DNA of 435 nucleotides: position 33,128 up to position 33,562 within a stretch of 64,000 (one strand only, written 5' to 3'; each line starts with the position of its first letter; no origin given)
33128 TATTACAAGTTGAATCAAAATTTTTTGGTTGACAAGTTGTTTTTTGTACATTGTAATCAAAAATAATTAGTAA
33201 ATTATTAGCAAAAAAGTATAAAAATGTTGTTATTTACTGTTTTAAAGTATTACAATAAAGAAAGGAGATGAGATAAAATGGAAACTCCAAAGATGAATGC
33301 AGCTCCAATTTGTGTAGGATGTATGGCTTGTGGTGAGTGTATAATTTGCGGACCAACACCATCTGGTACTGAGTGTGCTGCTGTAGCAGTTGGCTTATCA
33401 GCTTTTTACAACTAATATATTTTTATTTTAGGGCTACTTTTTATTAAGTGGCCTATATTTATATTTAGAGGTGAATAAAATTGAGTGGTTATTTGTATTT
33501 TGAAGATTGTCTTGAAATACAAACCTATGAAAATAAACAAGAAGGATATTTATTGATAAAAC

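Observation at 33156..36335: Compact sactipeptide-like RiPP cluster with an unusual 45-aa, six-Cys precursor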

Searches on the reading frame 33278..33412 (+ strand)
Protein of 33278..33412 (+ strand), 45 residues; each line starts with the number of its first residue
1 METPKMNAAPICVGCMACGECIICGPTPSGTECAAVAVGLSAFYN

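Call 4: search_protein_families(library=ncbifam, proteins=[window:33278-33412:+], max_evalue=1)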
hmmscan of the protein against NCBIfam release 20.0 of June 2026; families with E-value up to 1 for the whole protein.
seq(45 aa): 0 families

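Call 5: search_protein_families(library=pfam, proteins=[window:33278-33412:+], max_evalue=1)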
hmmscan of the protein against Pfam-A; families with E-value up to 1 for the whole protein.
seq(45 aa): 0 families

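Call 11: find_encoding_contigs(protein=P0068, flank=6000, max_places=4)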
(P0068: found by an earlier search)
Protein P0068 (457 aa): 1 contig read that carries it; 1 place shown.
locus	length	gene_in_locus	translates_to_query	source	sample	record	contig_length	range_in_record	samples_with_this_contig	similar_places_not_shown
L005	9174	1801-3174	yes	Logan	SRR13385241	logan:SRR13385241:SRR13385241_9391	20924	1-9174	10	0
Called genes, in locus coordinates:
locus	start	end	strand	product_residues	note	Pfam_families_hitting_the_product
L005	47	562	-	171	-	PF21088:MS_channel_1st, PF00924:MS_channel_2nd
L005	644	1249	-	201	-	PF05389:MecA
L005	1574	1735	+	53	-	-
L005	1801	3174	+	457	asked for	PF05402:PqqD (weak), PF04055:Radical_SAM, PF13186:SPASM (weak)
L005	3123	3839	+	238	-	PF02463:SMC_N (faint), PF13175:AAA_15 (faint), PF00005:ABC_tran, PF13304:AAA_21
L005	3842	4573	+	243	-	-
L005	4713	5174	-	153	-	PF00075:RNase_H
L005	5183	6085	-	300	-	PF02881:SRP54_N, PF13604:AAA_30 (weak), PF00448:SRP54, PF13401:AAA_22 (weak)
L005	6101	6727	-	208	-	PF14681:UPRTase, PF00156:Pribosyltran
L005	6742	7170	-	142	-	PF02502:LacAB_rpiB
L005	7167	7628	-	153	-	PF01451:LMWPc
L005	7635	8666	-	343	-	PF01300:Sua5_yciO_yrdC, PF03481:Sua5_C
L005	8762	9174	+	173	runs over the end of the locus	PF28549:NDPSase_N (weak), PF00293:NUDIX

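Call 15: find_related_loci(query=A2, collection=genome_contigs, flank=4000)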
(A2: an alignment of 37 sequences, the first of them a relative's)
Query A2 (457 aa) in genome_contigs; peptide patterns used: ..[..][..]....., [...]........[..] (x = any residue, [..] = any of these).
600 stretches matched a pattern (row limit reached: there are more); 511 encode a relative of the query (tblastn E <= 1e-3); the best 80 are kept; 80 distinct loci.
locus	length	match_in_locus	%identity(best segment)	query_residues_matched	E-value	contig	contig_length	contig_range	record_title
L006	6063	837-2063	27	29-442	8e-50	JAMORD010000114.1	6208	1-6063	MAG: bacterium isolate 4561-380_metabat1_scaf2bin.008 4561-380_scaffold_2801_c1, whole genome shotgun sequence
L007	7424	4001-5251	26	24-442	2e-41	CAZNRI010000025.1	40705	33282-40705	MAG TPA_asm: uncultured Brevefilum sp. isolate binchicken_co211_279 genome assembly, contig: NODE_546_length_40705_cov_1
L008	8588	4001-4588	29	118-310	2e-25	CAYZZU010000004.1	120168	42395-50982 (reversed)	MAG TPA_asm: uncultured Nitrospirota bacterium isolate binchicken_co172_212 genome assembly, contig: NODE_42_length_1201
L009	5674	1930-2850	26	107-429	4e-23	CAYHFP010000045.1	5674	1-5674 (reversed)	MAG TPA_asm: uncultured Candidatus Saccharibacteria bacterium isolate ERP119705_co12_151 genome assembly, contig: NODE_1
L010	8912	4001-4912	27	123-428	4e-22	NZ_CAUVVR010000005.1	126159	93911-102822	MAG: uncultured Selenomonas sp. isolate SRR15443040_bin.1_MetaWRAP_v1.3_MAG ERZ21787670.25, whole genome shotgun sequenc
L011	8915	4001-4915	24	119-425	1e-21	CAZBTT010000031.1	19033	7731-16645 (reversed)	MAG TPA_asm: uncultured Acidobacteriota bacterium isolate SRP302447_co4_91 genome assembly, contig: NODE_7507_length_190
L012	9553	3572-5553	26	121-428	5e-21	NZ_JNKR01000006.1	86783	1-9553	Mitsuokella jalaludinii DSM 13811 T518DRAFT_scaffold00006.6_C, whole genome shotgun sequence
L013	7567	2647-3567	24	121-430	7e-21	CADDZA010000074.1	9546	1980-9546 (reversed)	Clostridia bacterium isolate 27 genome assembly, contig: NODE_5400_length_9546_cov_33.691899, whole genome shotgun seque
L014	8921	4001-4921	27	121-429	8e-21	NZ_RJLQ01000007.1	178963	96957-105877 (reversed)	Clostridium sp. E02 NODE_7_length_178963_cov_24.4389, whole genome shotgun sequence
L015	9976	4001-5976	25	121-431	8e-21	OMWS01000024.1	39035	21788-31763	uncultured Veillonellaceae bacterium isolate RUG043 genome assembly, contig: scaffold_914, whole genome shotgun sequence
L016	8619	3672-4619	24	112-429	9e-21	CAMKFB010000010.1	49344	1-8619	MAG: uncultured Selenomonadales bacterium isolate SRR12081300_bin.121_metaWRAP_v1.3_MAG genome assembly, contig: ERZ1228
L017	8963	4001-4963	25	121-442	1e-20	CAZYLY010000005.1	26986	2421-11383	MAG TPA_asm: uncultured Syntrophomonadaceae bacterium isolate SRP192927_co2_574 genome assembly, contig: NODE_2451_lengt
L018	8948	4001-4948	24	115-431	2e-20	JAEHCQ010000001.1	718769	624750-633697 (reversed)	MAG: Methanobacteriota archaeon isolate SF.bin11 NODE_1_length_718769_cov_43.354985, whole genome shotgun sequence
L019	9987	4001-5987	24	121-428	2e-20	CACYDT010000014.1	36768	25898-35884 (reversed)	MAG: uncultured Veillonellaceae bacterium isolate RUG11858 genome assembly, contig: RUG11858_asm_14, whole genome shotgu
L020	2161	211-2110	23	39-390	3e-20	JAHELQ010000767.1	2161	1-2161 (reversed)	MAG: Candidatus Aminicenantes bacterium isolate Ww63 NODE_244711_length_2161_cov_2.386275, whole genome shotgun sequence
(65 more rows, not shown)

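Call 28: find_encoding_contigs(protein=P0069, flank=3000, max_places=2)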
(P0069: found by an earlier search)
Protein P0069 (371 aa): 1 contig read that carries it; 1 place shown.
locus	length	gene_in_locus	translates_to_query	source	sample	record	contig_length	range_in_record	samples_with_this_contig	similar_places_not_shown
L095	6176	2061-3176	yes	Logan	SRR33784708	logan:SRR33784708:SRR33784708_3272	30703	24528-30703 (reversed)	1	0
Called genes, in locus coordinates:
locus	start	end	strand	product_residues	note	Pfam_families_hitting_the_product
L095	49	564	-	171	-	PF21088:MS_channel_1st, PF00924:MS_channel_2nd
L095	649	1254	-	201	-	PF05389:MecA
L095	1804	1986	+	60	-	-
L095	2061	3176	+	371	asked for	PF04055:Radical_SAM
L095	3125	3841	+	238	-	PF02463:SMC_N (faint), PF13175:AAA_15 (faint), PF00005:ABC_tran, PF13304:AAA_21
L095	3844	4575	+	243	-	-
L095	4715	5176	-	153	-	PF00075:RNase_H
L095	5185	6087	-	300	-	PF02881:SRP54_N, PF13604:AAA_30 (weak), PF00448:SRP54, PF13401:AAA_22 (weak)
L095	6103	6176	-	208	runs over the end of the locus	PF14681:UPRTase, PF00156:Pribosyltran (weak)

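Call 38: search_solved_structures(query=P0068, max_evalue=0.001)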
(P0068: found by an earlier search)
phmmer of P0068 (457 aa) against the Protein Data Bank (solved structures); distinct sequences matched with E-value up to 0.001: 13.
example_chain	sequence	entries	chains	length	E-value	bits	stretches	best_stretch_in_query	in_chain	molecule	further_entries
6efn_A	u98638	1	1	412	3e-14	56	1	115-304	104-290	Sporulation killing factor maturation protein SkfB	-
9dfu_A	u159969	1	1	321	1.6e-08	37.1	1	119-275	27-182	Radical SAM core domain-containing protein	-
9dfn_A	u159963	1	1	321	3.4e-08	36.1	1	120-275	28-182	Radical SAM core domain-containing protein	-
5wgg_A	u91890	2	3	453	8.5e-08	34.8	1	94-435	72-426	Radical SAM domain protein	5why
8ai6_A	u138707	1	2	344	1.1e-06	31.1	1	117-302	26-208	Putative peptide biosynthesis protein YydG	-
8ai3_A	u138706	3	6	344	1.3e-06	30.9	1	117-302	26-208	Putative peptide biosynthesis protein YydG | Radical SAM core domain-containing protein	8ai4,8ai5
8ai1_A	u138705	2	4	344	1.3e-06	30.9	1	117-302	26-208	Putative peptide biosynthesis protein YydG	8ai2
7tol_A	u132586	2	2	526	2.5e-05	26.6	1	113-207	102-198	glycerol dibiphytanyl glycerol tetraether - macrocyclic archaeol synthase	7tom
9dgw_A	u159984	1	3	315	3e-05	26.4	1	119-213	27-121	Radical SAM core domain-containing protein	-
6b4c_A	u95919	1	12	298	3e-05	26.4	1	119-213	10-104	Viperin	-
9dfw_A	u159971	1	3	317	3e-05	26.4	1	119-213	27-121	Radical SAM core domain-containing protein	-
7n7i_A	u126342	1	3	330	3.2e-05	26.3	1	119-213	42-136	Viperin-like enzyme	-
6c8v_A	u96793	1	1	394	7.8e-05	25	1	117-329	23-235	Coenzyme PQQ synthesis protein E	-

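Call 39: search_dna_similar(query=P0068, collection=plasmids, mode=protein, max_rows=25)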
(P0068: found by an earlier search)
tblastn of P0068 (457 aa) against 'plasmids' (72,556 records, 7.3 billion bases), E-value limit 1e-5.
Records with a match: 107; places in all: 109; records where one place covers at least 80% of the query: 43.
Best place of each record, by identity: <60% 107.
By first word of the organism name: Bacillus 41; Rhizobium 37; Clostridium 7; Escherichia 5; Paraclostridium 3; Mesorhizobium 3; Macrococcoides 2; Anaerococcus 1; Photobacterium 1; Salmonella 1; and 6 more.
By predicted mobility (MOB-suite, as given by PLSDB): non-mobilizable 51; conjugative 49; mobilizable 7.
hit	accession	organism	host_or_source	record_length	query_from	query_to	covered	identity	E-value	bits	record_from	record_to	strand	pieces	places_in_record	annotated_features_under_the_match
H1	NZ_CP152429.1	Bacillus paramycoides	mixed culture,soil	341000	1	457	100%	47.5%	4e-120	393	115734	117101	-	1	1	PqqD family peptide modification chaperone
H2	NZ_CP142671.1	Bacillus albus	cell culture,soil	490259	1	457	100%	47.5%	4e-120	393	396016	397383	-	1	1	PqqD family peptide modification chaperone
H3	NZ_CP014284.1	Bacillus thuringiensis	cell culture,soil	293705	1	457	100%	47.3%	1e-119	391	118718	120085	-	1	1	PqqD family peptide modification chaperone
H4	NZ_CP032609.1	Bacillus thuringiensis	single cell,soil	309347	1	457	100%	47.3%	1e-119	391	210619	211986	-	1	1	PqqD family peptide modification chaperone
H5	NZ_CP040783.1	Bacillus thuringiensis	whole organism,soil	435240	1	457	100%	47.3%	2e-119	391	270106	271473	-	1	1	PqqD family peptide modification chaperone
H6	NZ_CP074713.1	Bacillus thuringiensis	moth,whole organism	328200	1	457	100%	47.1%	2e-119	391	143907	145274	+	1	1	radical SAM/SPASM domain-containing protein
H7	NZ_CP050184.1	Bacillus thuringiensis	cell culture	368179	1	457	100%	47.1%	2e-119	391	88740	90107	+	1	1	radical SAM/SPASM domain-containing protein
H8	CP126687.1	Bacillus bombysepticus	Microtermes sp. colony Mi106,bacterial ...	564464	1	457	100%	47.1%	2e-119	391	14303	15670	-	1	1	radical SAM/SPASM domain-containing protein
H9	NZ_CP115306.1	Bacillus cereus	microbe,Penaeus vannamei pond water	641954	1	457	100%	47.1%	2e-119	391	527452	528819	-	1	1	radical SAM/SPASM domain-containing protein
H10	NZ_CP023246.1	Bacillus cereus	bacteria,pure culture,air in Laboratory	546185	1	457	100%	47.1%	3e-119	390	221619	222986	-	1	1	PqqD family peptide modification chaperone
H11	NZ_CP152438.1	Bacillus sp. BR3(2024)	-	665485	1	457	100%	47.1%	4e-119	390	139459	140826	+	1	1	PqqD family peptide modification chaperone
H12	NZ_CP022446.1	Bacillus cereus C1L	whole organism,rhizosphere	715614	1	457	100%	47.1%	4e-119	390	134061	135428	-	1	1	PqqD family peptide modification chaperone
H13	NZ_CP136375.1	Bacillus mycoides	whole organism,soil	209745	1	457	100%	46.9%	1e-119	392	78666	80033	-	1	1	PqqD family peptide modification chaperone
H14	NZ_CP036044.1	Bacillus mycoides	cell culture,soil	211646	1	457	100%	46.9%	1e-119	392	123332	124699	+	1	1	PqqD family peptide modification chaperone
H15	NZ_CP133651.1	Bacillus cereus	-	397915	1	457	100%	46.8%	2e-119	391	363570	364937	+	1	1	radical SAM/SPASM domain-containing protein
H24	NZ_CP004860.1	Bacillus thuringiensis serovar kurstaki str. YBT-1520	soil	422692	1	457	100%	46.8%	2e-119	391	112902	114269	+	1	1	radical SAM/SPASM domain-containing protein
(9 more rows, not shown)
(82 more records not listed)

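Call 40: get_annotated_region(hit=H24, flank=6000)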
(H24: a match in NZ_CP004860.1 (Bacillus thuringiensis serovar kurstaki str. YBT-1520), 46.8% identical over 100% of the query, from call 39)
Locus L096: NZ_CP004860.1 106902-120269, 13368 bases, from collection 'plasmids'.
description: Bacillus thuringiensis serovar kurstaki str. YBT-1520 plasmid pBMB422, complete sequence
organism: Bacillus thuringiensis serovar kurstaki str. YBT-1520 (NCBI taxid 570416)
taxonomy: Bacteria; Bacillota; Bacilli; Bacillales; Bacillaceae; Bacillus; Bacillus thuringiensis; Bacillus thuringiensis serovar kurstaki str. YBT-1520
host: -; source: soil; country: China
typing (MOB-suite, as given by PLSDB): non-mobilizable; replicon rep_cluster_125,rep_cluster_1721; mating-pair formation MPF_T
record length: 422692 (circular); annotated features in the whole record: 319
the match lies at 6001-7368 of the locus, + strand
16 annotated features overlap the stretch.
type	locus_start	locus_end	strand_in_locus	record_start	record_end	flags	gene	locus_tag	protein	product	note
CDS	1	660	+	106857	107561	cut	-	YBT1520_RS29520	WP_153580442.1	epoxyqueuosine reductase QueH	-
CDS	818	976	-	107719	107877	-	-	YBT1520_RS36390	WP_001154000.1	hypothetical protein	-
CDS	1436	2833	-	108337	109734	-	-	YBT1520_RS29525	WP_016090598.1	S8 family serine peptidase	GO:0006508 - proteolysis [Evidence IEA]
CDS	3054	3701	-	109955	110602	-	-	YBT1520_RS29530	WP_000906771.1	ABC-2 transporter permease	-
CDS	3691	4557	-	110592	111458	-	-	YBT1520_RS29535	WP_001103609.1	ABC transporter ATP-binding protein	-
CDS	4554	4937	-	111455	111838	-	-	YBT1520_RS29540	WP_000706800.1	GntR family transcriptional regulator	GO:0006355 - regulation of DNA-templated transcription [Evidence IEA]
CDS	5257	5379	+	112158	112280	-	tucA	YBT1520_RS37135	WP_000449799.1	subclass IId bacteriocin thuricin17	-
CDS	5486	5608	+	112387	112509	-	tucA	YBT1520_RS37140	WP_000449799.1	subclass IId bacteriocin thuricin17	-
CDS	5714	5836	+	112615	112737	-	tucA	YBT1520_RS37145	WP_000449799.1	subclass IId bacteriocin thuricin17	-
CDS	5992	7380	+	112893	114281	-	-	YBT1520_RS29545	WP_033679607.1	radical SAM/SPASM domain-containing protein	-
CDS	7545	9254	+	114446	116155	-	-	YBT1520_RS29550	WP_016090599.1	ABC transporter ATP-binding protein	-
CDS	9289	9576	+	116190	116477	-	-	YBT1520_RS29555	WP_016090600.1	hypothetical protein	-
CDS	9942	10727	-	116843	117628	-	gdh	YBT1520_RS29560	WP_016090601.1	glucose 1-dehydrogenase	-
CDS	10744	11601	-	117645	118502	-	-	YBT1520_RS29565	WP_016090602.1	RhaT/GlcU family sugar-proton symporter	-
CDS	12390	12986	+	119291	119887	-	-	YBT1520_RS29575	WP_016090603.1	thermonuclease family protein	-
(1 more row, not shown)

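Call 48: find_homologous_proteins(query=A3, max_evalue=10)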
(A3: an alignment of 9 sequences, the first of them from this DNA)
Query A3 (9 sequences) (45 aa, profile of the alignment): 34 proteins with E <= 10 among 333 candidates.
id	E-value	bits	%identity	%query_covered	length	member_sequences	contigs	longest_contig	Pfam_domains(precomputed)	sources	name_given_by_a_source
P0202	4.0e-13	67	43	60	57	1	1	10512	-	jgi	jgi:hypothetical protein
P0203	5.7e-13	66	36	60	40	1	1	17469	-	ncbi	ncbi:subclass IId bacteriocin thuricin17 [Clostridium sp. DL1XJH146]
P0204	3.8e-12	63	50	27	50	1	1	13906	-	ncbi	-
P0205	4.6e-12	63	64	24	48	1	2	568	-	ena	-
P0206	7.2e-12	63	29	82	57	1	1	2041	-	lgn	-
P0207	6.7e-11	59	28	56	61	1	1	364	-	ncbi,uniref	ncbi:hypothetical protein ACIKK6_30665, partial [Bacillus thuringiensis]|uniref:hypothetical protein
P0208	1.0e-10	59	40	53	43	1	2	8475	-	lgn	-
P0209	2.1e-10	58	39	49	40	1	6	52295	-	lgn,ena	-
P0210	2.9e-10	57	33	51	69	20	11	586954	-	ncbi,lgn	-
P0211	9.7e-10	56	45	47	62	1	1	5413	-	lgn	-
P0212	1.6e-9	55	64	24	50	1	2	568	-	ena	-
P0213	2.2e-9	55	-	-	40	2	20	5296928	-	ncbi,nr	ncbi:subclass IId bacteriocin thuricin17 [Bacillus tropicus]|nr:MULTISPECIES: subclass IId bacterioc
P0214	5.6e-9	53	46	29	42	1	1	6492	-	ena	-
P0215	6.4e-9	53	28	56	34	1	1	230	-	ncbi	ncbi:subclass IId bacteriocin thuricin17, partial [Bacillus cereus]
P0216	1.0e-8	52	-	-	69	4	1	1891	-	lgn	-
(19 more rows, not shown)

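Call 63: predict_structure(alignment_id=A2)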
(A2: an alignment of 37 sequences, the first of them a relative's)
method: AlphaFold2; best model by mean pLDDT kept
length: 457 residues; sequences in the alignment: 37
mean_pLDDT: 87.5   pTM: 0.84
mean pLDDT of the five models: 87.5, 87.0, 86.9, 85.1, 84.5
residues with pLDDT >= 90: 253; 70-90: 164; 50-70: 33; < 50: 7
segments of 3 or more residues with pLDDT < 50: 339-343
pLDDT, mean of each block of 10 residues (from residue 1): 85 78 71 58 83 92 94 95 89 82 90 83 93 79 74 98 92 92 98 94 92 96 94 91 91 95 93 95 93 86 75 88 92 69 66 91 88 84 96 91 90 92 89 89 94 82
secondary structure, 60 per line:
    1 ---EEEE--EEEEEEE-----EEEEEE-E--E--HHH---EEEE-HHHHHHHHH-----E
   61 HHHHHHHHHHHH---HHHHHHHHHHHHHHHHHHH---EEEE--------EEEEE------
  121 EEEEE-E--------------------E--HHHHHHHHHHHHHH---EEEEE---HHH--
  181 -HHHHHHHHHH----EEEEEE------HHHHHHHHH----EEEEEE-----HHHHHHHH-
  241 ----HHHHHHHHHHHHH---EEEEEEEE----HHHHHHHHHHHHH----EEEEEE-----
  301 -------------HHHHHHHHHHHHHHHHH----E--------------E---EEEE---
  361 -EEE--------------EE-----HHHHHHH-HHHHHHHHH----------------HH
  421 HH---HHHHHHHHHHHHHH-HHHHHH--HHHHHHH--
elements in order: E4-7 E10-16 E22-27 E41-44 H46-54 H61-72 H76-94 E98-101 E110-114 E121-125 H151-164 E168-172 H182-191 E196-201 H208-216 E221-226 H232-239 H245-257 E261-268 H273-285 E290-295 H314-330 E354-357 E362-364 H386-392 H394-402 H419-422 H426-439 H441-446 H449-455
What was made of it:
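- It falls at the start of RRE helix 2, and the downstream 375-aa ORF begins inside helix 3 (call 63). The break lies inside the winged-helix RRE, between helices 1 and 2, not between domains (call 63).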

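Call 65: fold_search(model_id=the predicted structure, library=pdb)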
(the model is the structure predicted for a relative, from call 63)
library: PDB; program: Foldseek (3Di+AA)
matches with E <= 10: 1714; with E <= 0.001: 153
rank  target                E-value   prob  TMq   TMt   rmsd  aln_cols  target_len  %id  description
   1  6efn                  1.0e-20  1.00  0.65  0.76   3.7       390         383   17  Structure of a RiPP maturase, SkfB (released 2018-10-24)
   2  5v1q_B                1.7e-17  1.00  0.59  0.61   8.3       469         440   15  Crystal structure of Streptococcus suis SuiB (released 2017-08-30)
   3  5v1t_A                4.6e-17  1.00  0.60  0.62   9.1       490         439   14  Crystal structure of Streptococcus suis SuiB bound to precursor peptide SuiA (released 2017-08-30)
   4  5v1s_A                5.5e-17  1.00  0.61  0.65   8.9       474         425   16  Crystal structure of Streptococcus suis SuiB bound to S-adenosylmethionine (released 2017-08-30)
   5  5v1q_A                8.3e-17  1.00  0.58  0.62   8.2       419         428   14  Crystal structure of Streptococcus suis SuiB (released 2017-08-30)
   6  5why_B                1.9e-16  1.00  0.51  0.55  14.4       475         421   15  Structural Insights into Thioether Bond Formation in the Biosynthesis of Sactipeptides (released 2017-07-26)
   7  5why_A                3.1e-16  1.00  0.51  0.55  14.0       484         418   14  Structural Insights into Thioether Bond Formation in the Biosynthesis of Sactipeptides (released 2017-07-26)
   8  5v1s_B                4.5e-16  1.00  0.60  0.64   8.0       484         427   14  Crystal structure of Streptococcus suis SuiB bound to S-adenosylmethionine (released 2017-08-30)
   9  5wgg_A                2.4e-15  1.00  0.49  0.51  14.4       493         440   15  Structural Insights into Thioether Bond Formation in the Biosynthesis of Sactipeptides (released 2017-07-26)
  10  9dfn                  6.3e-14  1.00  0.47  0.73   4.0       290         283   18  X-ray crystal structure of the second viperin-like enzyme from Trichoderma virens with bound CTP and SAM (released 2025-02-19)
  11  4k36_A                1.9e-13  1.00  0.53  0.62   9.4       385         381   15  His6 tagged anSMEcpe with bound AdoMet (released 2013-05-08)
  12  9dfu                  2.2e-13  1.00  0.47  0.73   4.8       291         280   18  X-ray crystal structure of the second Viperin-like enzyme from T. virens variant F40H with bound CTP and SAM (released 2025-02-19)
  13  8hzv_C                2.8e-13  1.00  0.47  0.46   7.1       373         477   14  The crystal structure of a Radical SAM Enzyme DesII (released 2024-07-10)
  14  8hzv_A                5.2e-13  1.00  0.47  0.46   7.2       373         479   14  The crystal structure of a Radical SAM Enzyme DesII (released 2024-07-10)
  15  4k38_B                8.9e-13  1.00  0.52  0.64   9.3       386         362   15  Native anSMEcpe with bound AdoMet and Kp18Cys peptide (released 2013-05-08)
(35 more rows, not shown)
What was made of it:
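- Its best PDB matches are the RiPP maturases SkfB, SuiB and CteB (calls 63, 65).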

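Call 73: search_protein_families(library=ncbifam, proteins=[window:33278-33412:+], max_evalue=10)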
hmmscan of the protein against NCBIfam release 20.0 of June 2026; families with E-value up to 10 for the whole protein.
seq(45 aa): 0 families
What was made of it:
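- Tried and rejected: NCBIfam has no HMM that hits even thurincin H itself (call 73), so no profile membership test was possible for the precursor.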

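Call 88: search_protein_representatives(protein=window:33278-33412:+)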
Query: 45 residues. Proteins with E-value up to 0.001 (for the whole library): 4; up to 1e-10: 1; up to 1e-30: 0. The best 4 are listed.
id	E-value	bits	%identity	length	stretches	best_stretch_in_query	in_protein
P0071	4.6e-23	94.6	100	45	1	1-45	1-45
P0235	1.4e-08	49.9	35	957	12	12-31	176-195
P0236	2.5e-04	36.7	51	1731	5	16-39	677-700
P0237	4.0e-04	36.1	41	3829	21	13-31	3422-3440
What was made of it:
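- Tried and rejected: phmmer of the precursor against 1.84 billion representatives found only itself plus Cys-rich repeat proteins (call 88).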
